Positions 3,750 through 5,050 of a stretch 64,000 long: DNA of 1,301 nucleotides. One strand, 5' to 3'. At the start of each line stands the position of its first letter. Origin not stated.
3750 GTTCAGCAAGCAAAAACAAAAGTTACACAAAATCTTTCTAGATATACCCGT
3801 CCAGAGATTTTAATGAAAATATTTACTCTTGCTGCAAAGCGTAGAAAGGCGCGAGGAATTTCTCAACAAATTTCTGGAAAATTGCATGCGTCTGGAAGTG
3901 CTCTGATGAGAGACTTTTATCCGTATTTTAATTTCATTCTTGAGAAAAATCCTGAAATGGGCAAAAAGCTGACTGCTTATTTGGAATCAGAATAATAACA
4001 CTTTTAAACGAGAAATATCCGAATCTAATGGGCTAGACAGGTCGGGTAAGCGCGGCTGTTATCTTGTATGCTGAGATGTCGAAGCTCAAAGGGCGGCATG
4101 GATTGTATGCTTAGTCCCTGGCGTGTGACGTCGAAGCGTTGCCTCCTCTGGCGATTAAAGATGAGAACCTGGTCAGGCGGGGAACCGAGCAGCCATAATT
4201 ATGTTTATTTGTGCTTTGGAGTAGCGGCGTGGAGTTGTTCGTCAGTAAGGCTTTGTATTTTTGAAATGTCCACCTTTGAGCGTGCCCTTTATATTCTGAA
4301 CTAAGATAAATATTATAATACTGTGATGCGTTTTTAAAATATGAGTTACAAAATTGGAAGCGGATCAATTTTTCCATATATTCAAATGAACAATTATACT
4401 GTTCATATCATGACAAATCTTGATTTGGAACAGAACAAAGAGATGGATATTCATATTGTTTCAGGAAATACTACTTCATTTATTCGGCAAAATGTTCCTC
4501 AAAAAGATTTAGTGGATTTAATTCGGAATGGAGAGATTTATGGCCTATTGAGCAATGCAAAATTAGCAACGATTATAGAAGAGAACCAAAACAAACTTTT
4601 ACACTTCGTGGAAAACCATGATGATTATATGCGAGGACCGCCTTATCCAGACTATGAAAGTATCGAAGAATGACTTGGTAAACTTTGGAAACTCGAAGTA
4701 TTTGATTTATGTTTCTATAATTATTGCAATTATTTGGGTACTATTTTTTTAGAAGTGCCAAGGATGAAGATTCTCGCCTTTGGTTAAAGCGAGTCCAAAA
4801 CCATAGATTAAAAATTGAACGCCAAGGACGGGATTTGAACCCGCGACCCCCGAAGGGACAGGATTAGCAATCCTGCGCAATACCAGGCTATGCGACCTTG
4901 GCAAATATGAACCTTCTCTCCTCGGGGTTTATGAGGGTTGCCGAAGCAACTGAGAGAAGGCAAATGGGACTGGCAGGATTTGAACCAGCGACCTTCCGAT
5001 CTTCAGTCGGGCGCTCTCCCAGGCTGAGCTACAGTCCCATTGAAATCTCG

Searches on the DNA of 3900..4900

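Call 90: search_rna_families(source=window, start=3900, end=4900, threshold=evalue, max_evalue=1, show_alignments=1)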
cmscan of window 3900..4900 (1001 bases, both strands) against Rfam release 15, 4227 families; matches with E-value up to 1: 3.
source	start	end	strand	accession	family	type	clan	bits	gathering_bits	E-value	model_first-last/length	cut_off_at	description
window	4026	4291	+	RF01857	Archaea_SRP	Gene;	CL00003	89.1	96.5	2.1e-20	1-317/317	no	Archaeal signal recognition particle RNA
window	4820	4900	-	RF00005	tRNA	Gene; tRNA;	CL00001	46.3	29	1.6e-08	3-71/71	5'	tRNA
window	4820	4867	+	RF04351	Plastid-psbl-rps4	Cis-reg;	-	21.3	68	0.11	1-53/53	no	Plastid-psbl-rps4 3UTR RNA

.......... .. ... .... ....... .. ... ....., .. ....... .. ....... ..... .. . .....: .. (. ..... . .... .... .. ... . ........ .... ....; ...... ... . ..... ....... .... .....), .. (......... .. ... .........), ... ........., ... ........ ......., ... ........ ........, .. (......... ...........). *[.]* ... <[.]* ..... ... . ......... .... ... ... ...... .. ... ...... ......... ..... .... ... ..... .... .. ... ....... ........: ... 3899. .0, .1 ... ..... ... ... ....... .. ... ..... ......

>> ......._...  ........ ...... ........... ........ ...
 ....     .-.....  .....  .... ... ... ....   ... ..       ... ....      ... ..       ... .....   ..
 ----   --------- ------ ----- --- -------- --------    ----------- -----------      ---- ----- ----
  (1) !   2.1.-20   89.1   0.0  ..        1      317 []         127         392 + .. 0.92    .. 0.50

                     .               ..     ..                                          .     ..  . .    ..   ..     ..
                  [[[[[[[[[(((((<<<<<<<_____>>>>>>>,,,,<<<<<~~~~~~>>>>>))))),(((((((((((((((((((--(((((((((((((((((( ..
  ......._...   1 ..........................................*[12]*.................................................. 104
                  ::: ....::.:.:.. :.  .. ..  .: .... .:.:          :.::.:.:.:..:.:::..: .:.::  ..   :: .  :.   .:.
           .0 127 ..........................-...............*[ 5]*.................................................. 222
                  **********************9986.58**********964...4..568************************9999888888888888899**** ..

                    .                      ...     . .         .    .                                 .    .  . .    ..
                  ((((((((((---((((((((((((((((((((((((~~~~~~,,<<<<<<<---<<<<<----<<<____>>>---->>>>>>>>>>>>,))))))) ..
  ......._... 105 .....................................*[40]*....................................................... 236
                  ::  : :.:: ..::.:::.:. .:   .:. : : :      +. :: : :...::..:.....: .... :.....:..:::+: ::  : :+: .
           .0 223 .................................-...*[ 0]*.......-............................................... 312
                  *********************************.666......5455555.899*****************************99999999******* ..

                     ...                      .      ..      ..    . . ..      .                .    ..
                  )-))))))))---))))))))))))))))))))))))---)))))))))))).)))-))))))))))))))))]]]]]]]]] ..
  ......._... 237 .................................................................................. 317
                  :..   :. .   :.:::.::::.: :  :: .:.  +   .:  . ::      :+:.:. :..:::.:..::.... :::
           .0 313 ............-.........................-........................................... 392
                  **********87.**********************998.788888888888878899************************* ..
